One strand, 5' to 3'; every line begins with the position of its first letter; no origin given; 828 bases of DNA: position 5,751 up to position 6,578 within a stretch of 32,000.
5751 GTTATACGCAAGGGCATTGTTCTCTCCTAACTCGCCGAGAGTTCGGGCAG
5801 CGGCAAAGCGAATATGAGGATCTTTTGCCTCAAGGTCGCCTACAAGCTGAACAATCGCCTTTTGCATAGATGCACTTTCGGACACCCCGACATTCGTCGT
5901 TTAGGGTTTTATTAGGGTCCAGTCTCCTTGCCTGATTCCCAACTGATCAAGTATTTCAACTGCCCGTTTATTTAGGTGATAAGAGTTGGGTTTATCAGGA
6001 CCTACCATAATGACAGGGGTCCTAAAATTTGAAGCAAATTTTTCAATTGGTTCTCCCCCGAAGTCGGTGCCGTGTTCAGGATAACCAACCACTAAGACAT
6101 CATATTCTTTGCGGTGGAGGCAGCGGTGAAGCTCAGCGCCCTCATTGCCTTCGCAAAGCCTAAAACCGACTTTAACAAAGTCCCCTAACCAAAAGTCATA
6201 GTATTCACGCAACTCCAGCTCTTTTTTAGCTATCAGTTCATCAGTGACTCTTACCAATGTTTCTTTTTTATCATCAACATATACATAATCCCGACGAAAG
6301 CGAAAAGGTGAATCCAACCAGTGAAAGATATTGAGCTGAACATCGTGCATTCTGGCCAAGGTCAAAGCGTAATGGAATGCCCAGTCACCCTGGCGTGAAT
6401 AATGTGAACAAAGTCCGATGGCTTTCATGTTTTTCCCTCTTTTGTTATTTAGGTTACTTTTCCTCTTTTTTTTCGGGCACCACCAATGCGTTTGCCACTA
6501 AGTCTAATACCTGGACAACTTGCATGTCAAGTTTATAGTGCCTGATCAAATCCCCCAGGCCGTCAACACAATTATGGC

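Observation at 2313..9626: Candidate self-contained redox-sensing system: a sigma-54-driven DsrMK-like operon carrying its own kinase and receiver, next to a receiver-less Cys-PAS activator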

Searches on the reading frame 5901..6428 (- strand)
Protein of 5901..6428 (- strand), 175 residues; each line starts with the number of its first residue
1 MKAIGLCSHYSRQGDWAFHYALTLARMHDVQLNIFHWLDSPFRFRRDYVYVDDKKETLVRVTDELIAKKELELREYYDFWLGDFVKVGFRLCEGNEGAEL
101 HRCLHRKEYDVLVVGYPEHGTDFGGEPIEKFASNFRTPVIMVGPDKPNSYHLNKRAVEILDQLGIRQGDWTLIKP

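Call 3: search_protein_families(library=pfam, proteins=[window:5901-6428:-], max_evalue=0.01)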
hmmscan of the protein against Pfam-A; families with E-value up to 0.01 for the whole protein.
window:5901-6428:- (175 aa): 1 family
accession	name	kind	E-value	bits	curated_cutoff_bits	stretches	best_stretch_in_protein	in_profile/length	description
PF00582.32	Usp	-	0.0013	19.8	24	1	11-142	12-140/141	Universal stress protein family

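Call 4: search_protein_families(library=ncbifam, proteins=[window:5901-6428:-], max_evalue=0.01)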
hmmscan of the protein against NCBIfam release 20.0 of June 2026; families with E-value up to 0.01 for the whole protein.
window:5901-6428:- (175 aa): 0 families

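Call 39: find_homologous_proteins(query=window:5901-6428:-, max_evalue=0.001)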
Query window:5901-6428:- (175 aa): 197 proteins with E <= 0.001 among 302 candidates; the best 120 are listed.
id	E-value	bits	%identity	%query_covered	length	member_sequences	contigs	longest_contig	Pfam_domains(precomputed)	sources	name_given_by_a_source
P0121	1.1e-107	376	91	99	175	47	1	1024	-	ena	-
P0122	1.9e-101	356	86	99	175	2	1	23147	-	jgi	-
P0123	6.2e-101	354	85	99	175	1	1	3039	-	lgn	-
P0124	2.1e-100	352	86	100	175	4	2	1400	PF00582.33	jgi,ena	-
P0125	1.2e-98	347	86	100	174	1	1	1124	-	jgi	-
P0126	4.0e-93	329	78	99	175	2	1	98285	-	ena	-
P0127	1.1e-90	321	77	99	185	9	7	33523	PF00582.33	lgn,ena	-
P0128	1.9e-88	313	76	100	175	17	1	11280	-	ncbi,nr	ncbi:MAG: universal stress protein [Syntrophales bacterium]|nr:universal stress protein [Syntrophale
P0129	2.2e-88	313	77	99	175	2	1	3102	-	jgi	jgi:hypothetical protein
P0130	8.6e-87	308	74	99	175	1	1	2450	-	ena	-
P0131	3.6e-86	306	74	99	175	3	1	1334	PF00582.33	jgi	jgi:nucleotide-binding universal stress UspA family protein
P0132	5.0e-86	305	75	99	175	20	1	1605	PF00582.33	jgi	-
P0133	5.3e-86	305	71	99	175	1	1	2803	-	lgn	-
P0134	5.0e-85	302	70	99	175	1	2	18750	-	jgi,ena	-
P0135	8.7e-85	301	74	99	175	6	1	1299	-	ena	-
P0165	2.3e-56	209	55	99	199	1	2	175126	-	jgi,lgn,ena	jgi:hypothetical protein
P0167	3.0e-56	208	57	97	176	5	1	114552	-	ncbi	ncbi:MAG: universal stress protein [Thermodesulfobacteriota bacterium]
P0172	7.4e-56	207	55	96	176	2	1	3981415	-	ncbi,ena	-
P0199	7.8e-54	200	51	99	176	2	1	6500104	-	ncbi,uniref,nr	ncbi:universal stress protein [Desulfomonile tiedjei]|uniref:Universal stress protein n=1 Tax=Desulf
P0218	3.2e-53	198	53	97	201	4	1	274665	-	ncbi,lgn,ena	-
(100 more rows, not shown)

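Call 40: find_encoding_contigs(protein=P0199, flank=10000, max_places=2)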
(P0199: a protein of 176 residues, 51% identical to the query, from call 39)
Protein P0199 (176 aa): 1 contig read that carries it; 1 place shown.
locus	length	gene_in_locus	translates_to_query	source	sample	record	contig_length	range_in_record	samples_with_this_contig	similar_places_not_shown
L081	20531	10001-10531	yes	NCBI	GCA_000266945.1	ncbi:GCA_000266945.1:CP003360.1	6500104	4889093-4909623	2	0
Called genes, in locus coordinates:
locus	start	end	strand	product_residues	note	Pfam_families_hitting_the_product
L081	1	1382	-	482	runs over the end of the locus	PF01139:RtcB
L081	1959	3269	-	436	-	PF12844:HTH_19 (weak), PF13560:HTH_31, PF01381:HTH_3, PF07883:Cupin_2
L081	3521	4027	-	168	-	-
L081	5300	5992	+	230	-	-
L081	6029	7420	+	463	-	PF13187:Fer4_9 (faint), PF13183:Fer4_8, PF13237:Fer4_10 (faint), PF12838:Fer4_7 (weak), PF13534:Fer4_17 (weak), PF02754:CCG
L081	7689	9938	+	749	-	PF13426:PAS_9 (faint), PF00989:PAS (faint), PF08448:PAS_4, PF02518:HATPase_c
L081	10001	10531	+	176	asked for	-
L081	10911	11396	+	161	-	PF02082:Rrf2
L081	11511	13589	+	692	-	PF02706:Wzz (weak), PF01656:CbiA (faint), PF10609:ParA (faint), PF13614:AAA_31 (weak)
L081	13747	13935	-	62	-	-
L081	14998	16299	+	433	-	PF01609:DDE_Tnp_1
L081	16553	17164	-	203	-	PF01865:PhoU_div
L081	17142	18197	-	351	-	PF01384:PHO4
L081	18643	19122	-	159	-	PF00582:Usp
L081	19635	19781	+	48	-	PF04277:OAD_gamma (weak)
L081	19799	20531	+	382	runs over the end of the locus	PF03977:OAD_beta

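Call 41: find_encoding_contigs(protein=P0172, flank=10000, max_places=2)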
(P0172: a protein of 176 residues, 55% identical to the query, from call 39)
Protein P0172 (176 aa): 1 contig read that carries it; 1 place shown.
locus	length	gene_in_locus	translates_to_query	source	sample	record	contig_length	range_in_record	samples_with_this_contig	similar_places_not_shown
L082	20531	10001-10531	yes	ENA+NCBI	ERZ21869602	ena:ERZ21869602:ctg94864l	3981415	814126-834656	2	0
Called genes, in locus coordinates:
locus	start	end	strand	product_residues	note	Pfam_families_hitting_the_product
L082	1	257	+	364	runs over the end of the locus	PF00685:Sulfotransfer_1, PF13469:Sulfotransfer_3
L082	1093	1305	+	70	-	-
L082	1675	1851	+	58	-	-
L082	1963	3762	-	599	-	PF00009:GTP_EFTU, PF03144:GTP_EFTU_D2, PF14492:EFG_III (weak), PF00679:EFG_C, PF06421:LepA_C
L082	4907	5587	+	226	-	-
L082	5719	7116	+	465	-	PF13187:Fer4_9 (faint), PF13183:Fer4_8, PF13534:Fer4_17, PF02754:CCG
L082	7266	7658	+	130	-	PF00072:Response_reg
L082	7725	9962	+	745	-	PF00672:HAMP (weak), PF00989:PAS (faint), PF08448:PAS_4, PF13426:PAS_9 (weak), PF02518:HATPase_c, PF14501:HATPase_c_5 (weak)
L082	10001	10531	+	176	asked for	-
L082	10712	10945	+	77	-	-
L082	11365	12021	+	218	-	PF02754:CCG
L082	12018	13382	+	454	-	PF02589:LUD_dom, PF13187:Fer4_9 (faint), PF00037:Fer4 (faint), PF12797:Fer4_2 (faint), PF12838:Fer4_7 (weak), PF13183:Fer4_8, PF13237:Fer4_10 (faint), PF13534:Fer4_17 (weak)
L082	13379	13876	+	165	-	PF02589:LUD_dom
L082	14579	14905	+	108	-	-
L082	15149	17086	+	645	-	PF01144:CoA_trans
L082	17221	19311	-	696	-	PF03030:H_PPase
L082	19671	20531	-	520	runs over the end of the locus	PF00672:HAMP, PF00211:Guanylate_cyc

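Call 50: search_protein_families(library=ncbifam, proteins=[L081:6029-7420:+, L081:5300-5992:+, L082:5719-7116:+, L081:10911-11396:+], max_evalue=0.00001)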
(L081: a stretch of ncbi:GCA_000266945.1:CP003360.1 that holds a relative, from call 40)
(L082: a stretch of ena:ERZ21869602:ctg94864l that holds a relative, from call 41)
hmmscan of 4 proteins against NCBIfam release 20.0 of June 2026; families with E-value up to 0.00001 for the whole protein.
L081:6029-7420:+ (463 aa): 9 families
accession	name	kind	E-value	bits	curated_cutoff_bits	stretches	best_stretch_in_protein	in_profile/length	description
NF045724.1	ferredox_TmcB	equivalog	2e-82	277.1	735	1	58-456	39-424/430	electron transfer complex ferredoxin TmcB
NF045711.1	sulf_resp_HmcF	equivalog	1.9e-78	264.3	750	1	49-456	49-445/457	sulfate respiration complex iron-sulfur protein HmcF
NF045796.1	DsrK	equivalog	4.4e-72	243.1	400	1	24-462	16-437/453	sulfate reduction electron transfer complex DsrMKJOP subunit DsrK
NF004898.0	PRK06259.1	equivalog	5.1e-26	91.4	385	1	317-458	354-486/488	fumarate reductase (CoM/CoB) subunit TfrB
NF045670.1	quin_L_LdhH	equivalog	1.6e-21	76.3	800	1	319-456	575-705/706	L-lactate dehydrogenase (quinone) large subunit LdhH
NF008369.0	PRK11168.1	equivalog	4.2e-15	55.5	278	1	109-194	35-119/401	anaerobic glycerol-3-phosphate dehydrogenase subunit C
NF045663.1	diclust_near_Sec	equivalog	8.9e-12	43.9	530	0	319-437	511-619/759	pyridine nucleotide-disulfide oxidoreductase/dicluster-binding protein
TIGR03379.1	glycerol3P_GlpC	equivalog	3.1e-10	39.4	279.9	1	122-195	43-116/397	anaerobic glycerol-3-phosphate dehydrogenase subunit GlpC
NF008434.0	PRK11274.1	equivalog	1.4e-07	30.8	333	0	132-170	74-110/409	glycolate oxidase subunit GlcF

L081:5300-5992:+ (230 aa): 2 families
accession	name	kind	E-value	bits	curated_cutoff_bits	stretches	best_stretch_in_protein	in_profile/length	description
NF045716.1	sulf_resp_HmcE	equivalog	5.7e-17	62.1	275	1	52-213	49-212/226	sulfate respiration complex protein HmcE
NF045723.1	memb_anch_TmcC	equivalog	4.1e-12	46.1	240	1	13-214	8-211/218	TmcC family electron transfer complex membrane anchor subunit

L082:5719-7116:+ (465 aa): 8 families
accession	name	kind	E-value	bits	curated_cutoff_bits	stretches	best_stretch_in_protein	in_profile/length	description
NF045711.1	sulf_resp_HmcF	equivalog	1.2e-78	265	750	1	58-462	56-449/457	sulfate respiration complex iron-sulfur protein HmcF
NF045724.1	ferredox_TmcB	equivalog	1.9e-76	257.3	735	1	59-460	38-426/430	electron transfer complex ferredoxin TmcB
NF045796.1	DsrK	equivalog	6.7e-67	226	400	1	27-464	17-437/453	sulfate reduction electron transfer complex DsrMKJOP subunit DsrK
NF004898.0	PRK06259.1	equivalog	4.8e-21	75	385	1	320-461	355-487/488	fumarate reductase (CoM/CoB) subunit TfrB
NF045670.1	quin_L_LdhH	equivalog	4.5e-16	58.3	800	1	341-459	593-706/706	L-lactate dehydrogenase (quinone) large subunit LdhH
NF008369.0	PRK11168.1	equivalog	8.3e-10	38.1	278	0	124-185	49-108/401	anaerobic glycerol-3-phosphate dehydrogenase subunit C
NF045663.1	diclust_near_Sec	equivalog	3e-08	32.2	530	0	128-172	348-392/759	pyridine nucleotide-disulfide oxidoreductase/dicluster-binding protein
TIGR03379.1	glycerol3P_GlpC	equivalog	2e-06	26.8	279.9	0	125-179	44-98/397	anaerobic glycerol-3-phosphate dehydrogenase subunit GlpC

L081:10911-11396:+ (161 aa): 7 families
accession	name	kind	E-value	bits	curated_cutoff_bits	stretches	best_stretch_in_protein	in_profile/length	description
TIGR02010.1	IscR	equivalog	6.1e-38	129.7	207.55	1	1-140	1-133/135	Fe-S cluster assembly transcriptional regulator IscR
TIGR00738.1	rrf2_super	superfamily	1.3e-36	125.3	73.3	1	1-137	1-131/132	Rrf2 family transcriptional regulator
NF008110.0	PRK10857.1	equivalog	1e-31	109.9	275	1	1-139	1-132/164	Fe-S cluster assembly transcriptional regulator IscR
NF047409.1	Cys_reg_CymR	equivalog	1.9e-25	89.6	195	1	1-143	1-130/139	cysteine metabolism transcriptional regulator CymR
NF008886.0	PRK11920.1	equivalog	1.1e-18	67.4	193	1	1-140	1-134/153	iron-responsive transcriptional regulator RirA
TIGR02944.1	suf_reg_Xantho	equivalog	4.7e-17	62.6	110.65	1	9-136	10-130/130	SUF system Fe-S cluster assembly regulator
NF008240.0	PRK11014.1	equivalog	7.8e-13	48.7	182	1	3-139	3-130/141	nitric oxide-sensing transcriptional repressor NsrR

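Call 53: find_encoding_contigs(protein=P0218, flank=7000, max_places=1)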
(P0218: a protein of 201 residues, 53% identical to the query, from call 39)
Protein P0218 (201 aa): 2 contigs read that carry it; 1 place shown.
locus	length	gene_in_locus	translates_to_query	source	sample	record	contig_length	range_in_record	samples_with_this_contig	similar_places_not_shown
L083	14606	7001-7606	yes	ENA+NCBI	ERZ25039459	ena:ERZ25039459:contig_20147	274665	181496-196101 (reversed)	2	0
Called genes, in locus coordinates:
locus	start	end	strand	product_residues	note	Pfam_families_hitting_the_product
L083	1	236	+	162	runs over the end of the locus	PF00690:Cation_ATPase_N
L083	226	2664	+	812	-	PF00122:E1-E2_ATPase, PF13246:Cation_ATPase, PF00702:Hydrolase, PF00689:Cation_ATPase_C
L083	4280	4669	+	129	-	PF00072:Response_reg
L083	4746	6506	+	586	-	PF00672:HAMP, PF08448:PAS_4, PF13426:PAS_9 (weak), PF08448:PAS_4, PF13426:PAS_9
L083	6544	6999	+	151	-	PF02518:HATPase_c, PF14501:HATPase_c_5 (weak)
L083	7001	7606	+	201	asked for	-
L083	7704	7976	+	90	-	-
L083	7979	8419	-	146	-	-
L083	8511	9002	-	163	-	PF02754:CCG (weak)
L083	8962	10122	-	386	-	PF13187:Fer4_9 (faint), PF13237:Fer4_10 (faint), PF13183:Fer4_8, PF13484:Fer4_16 (faint)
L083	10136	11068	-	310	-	PF02665:Nitrate_red_gam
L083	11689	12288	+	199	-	PF02001:DUF134, PF27353:MJ0401 (weak)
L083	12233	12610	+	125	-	PF02579:Nitro_FeMo-Co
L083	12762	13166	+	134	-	-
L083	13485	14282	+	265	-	PF01494:FAD_binding_3 (weak), PF07992:Pyr_redox_2, PF13450:NAD_binding_8, PF01593:Amino_oxidase (weak)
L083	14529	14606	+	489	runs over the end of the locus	PF13484:Fer4_16 (faint), PF13237:Fer4_10 (weak), PF00037:Fer4 (faint), PF12838:Fer4_7 (weak)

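Call 54: find_encoding_contigs(protein=P0167, flank=7000, max_places=1)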
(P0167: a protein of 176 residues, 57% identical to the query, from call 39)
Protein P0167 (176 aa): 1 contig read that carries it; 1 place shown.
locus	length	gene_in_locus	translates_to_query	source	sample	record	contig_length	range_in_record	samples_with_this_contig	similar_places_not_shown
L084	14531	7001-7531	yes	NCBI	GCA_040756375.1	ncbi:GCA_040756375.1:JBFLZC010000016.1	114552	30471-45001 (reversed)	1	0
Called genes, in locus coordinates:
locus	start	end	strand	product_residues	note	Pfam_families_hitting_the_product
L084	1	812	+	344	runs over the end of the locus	PF02558:ApbA, PF03807:F420_oxidored (weak), PF08546:ApbA_C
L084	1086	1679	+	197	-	PF02457:DAC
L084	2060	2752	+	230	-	-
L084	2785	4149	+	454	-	PF13187:Fer4_9 (faint), PF12838:Fer4_7 (faint), PF13237:Fer4_10 (faint), PF13183:Fer4_8, PF13534:Fer4_17 (weak), PF02754:CCG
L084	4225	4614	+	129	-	PF00072:Response_reg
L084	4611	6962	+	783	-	PF00672:HAMP, PF00989:PAS (faint), PF08448:PAS_4, PF13426:PAS_9 (faint), PF08448:PAS_4, PF02518:HATPase_c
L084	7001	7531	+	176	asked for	-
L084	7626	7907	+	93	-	-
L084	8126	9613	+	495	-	PF12729:4HB_MCP_1, PF00512:HisKA, PF02518:HATPase_c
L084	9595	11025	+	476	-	PF00072:Response_reg, PF00158:Sigma54_activat, PF14532:Sigma54_activ_2, PF07728:AAA_5 (weak), PF00004:AAA (weak), PF25601:AAA_lid_14, PF02954:HTH_8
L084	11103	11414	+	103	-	-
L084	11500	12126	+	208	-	PF01965:DJ-1_PfpI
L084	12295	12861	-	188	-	PF02572:CobA_CobO_BtuR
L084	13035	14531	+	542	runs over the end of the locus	PF02310:B12-binding, PF04055:Radical_SAM, PF13282:DUF4070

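Call 55: find_encoding_contigs(protein=P0165, flank=7000, max_places=1)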
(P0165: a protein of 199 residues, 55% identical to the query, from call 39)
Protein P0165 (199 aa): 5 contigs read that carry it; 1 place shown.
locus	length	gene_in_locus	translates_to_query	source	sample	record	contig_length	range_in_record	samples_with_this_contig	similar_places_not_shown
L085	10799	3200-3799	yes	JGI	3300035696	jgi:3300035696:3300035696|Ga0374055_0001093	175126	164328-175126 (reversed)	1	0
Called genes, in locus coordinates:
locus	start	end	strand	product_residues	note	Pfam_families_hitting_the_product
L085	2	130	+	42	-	?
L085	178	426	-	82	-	-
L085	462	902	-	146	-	PF02082:Rrf2, PF03444:WHD_HrcA (weak)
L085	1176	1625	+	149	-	PF02082:Rrf2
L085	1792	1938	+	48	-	-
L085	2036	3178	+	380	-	PF01053:Cys_Met_Meta_PP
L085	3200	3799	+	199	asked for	-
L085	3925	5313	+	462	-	PF04055:Radical_SAM, PF13353:Fer4_12, PF13186:SPASM (weak)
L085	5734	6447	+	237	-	-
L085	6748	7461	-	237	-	PF00005:ABC_tran, PF13304:AAA_21 (faint)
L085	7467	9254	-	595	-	PF02653:BPD_transp_2, PF00005:ABC_tran, PF02463:SMC_N (faint), PF13304:AAA_21 (faint), PF12399:BCA_ABC_TP_C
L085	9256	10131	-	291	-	PF02653:BPD_transp_2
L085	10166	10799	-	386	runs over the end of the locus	PF13433:Peripla_BP_5, PF13458:Peripla_BP_6, PF01094:ANF_receptor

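Call 56: predict_structure(alignment_id=A2)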
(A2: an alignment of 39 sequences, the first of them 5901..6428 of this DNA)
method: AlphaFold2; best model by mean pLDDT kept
length: 175 residues; sequences in the alignment: 39
mean_pLDDT: 89.9   pTM: 0.86
mean pLDDT of the five models: 89.9, 88.9, 88.0, 87.4, 85.5
residues with pLDDT >= 90: 120; 70-90: 49; 50-70: 6; < 50: 0
segments of 3 or more residues with pLDDT < 50: none
pLDDT, mean of each block of 10 residues (from residue 1): 90 95 97 89 80 86 91 92 92 75 77 94 89 93 96 97 94 91
secondary structure, 60 per line:
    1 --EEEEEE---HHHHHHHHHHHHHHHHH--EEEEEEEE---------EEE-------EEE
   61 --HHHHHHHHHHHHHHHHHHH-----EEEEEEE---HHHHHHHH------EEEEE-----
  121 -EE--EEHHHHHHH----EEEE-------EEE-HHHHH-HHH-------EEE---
elements in order: E3-8 H12-28 E31-38 E48-50 E58-60 H63-81 E87-93 H97-104 E111-115 H128-134 E139-142 E150-152 H154-158 E170-172

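Call 60: fold_search(model_id=the predicted structure, library=pdb)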
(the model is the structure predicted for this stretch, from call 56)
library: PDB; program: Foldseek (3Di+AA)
matches with E <= 10: 1510; with E <= 0.001: 47
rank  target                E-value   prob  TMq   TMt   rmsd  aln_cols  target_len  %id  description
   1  3hgm_A                1.1e-05  1.00  0.54  0.63   6.1       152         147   14  Universal Stress Protein TeaD from the TRAP transporter TeaABC of Halomonas elongata (released 2010-03-02)
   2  3ab7_A                1.1e-05  1.00  0.56  0.42   4.0       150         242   19  Crystal Structure of the Hypothetical Tandem-type Universal Stress Protein TTHA0350 from Thermus thermophilus HB8 (released 2010-12-15)
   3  3hgm_C                1.1e-05  1.00  0.52  0.65   5.5       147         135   17  Universal Stress Protein TeaD from the TRAP transporter TeaABC of Halomonas elongata (released 2010-03-02)
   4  3cis_B                1.2e-05  1.00  0.50  0.32   6.0       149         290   17  The Crystal Structure of Rv2623 from Mycobacterium tuberculosis (released 2009-03-17)
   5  3hgm_D                1.5e-05  1.00  0.56  0.67   5.3       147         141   15  Universal Stress Protein TeaD from the TRAP transporter TeaABC of Halomonas elongata (released 2010-03-02)
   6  2jax                  1.6e-05  1.00  0.52  0.37   5.4       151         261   16  Universal Stress Protein Rv2623 from Mycobaterium Tuberculosis (released 2007-12-11)
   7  5cb0_B                1.9e-05  1.00  0.60  0.39   6.1       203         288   13  Crystal structure and functional implications of the tandem-type universal stress protein UspE from Escherichia coli (released 2016-02-10)
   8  4r2j                  2.0e-05  1.00  0.60  0.40   6.3       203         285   13  Crystal structure of YdaA (Universal Stress Protein E) from Salmonella typhimurium (released 2015-02-04)
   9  3cis_H                2.1e-05  1.00  0.52  0.34   5.8       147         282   16  The Crystal Structure of Rv2623 from Mycobacterium tuberculosis (released 2009-03-17)
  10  3idf_A                2.1e-05  1.00  0.53  0.66   5.8       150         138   15  The Crystal Structure of a USP-like protein from Wolinella succinogenes to 2.0A (released 2009-08-04)
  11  5cb0_A                3.1e-05  1.00  0.61  0.39   6.4       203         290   10  Crystal structure and functional implications of the tandem-type universal stress protein UspE from Escherichia coli (released 2016-02-10)
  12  3cis_F                4.0e-05  1.00  0.52  0.34   5.8       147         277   16  The Crystal Structure of Rv2623 from Mycobacterium tuberculosis (released 2009-03-17)
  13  3idf_B                5.1e-05  1.00  0.54  0.67   5.4       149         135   17  The Crystal Structure of a USP-like protein from Wolinella succinogenes to 2.0A (released 2009-08-04)
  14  4wny                  6.5e-05  1.00  0.53  0.68   5.0       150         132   17  Crystal structure of a protein from the universal stress protein family from Burkholderia pseudomallei (released 2014-11-05)
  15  3fg9_C                6.5e-05  1.00  0.47  0.54   6.6       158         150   22  The crystal structure of an universal stress protein UspA family protein from Lactobacillus plantarum WCFS1 (released 2008-12-23)
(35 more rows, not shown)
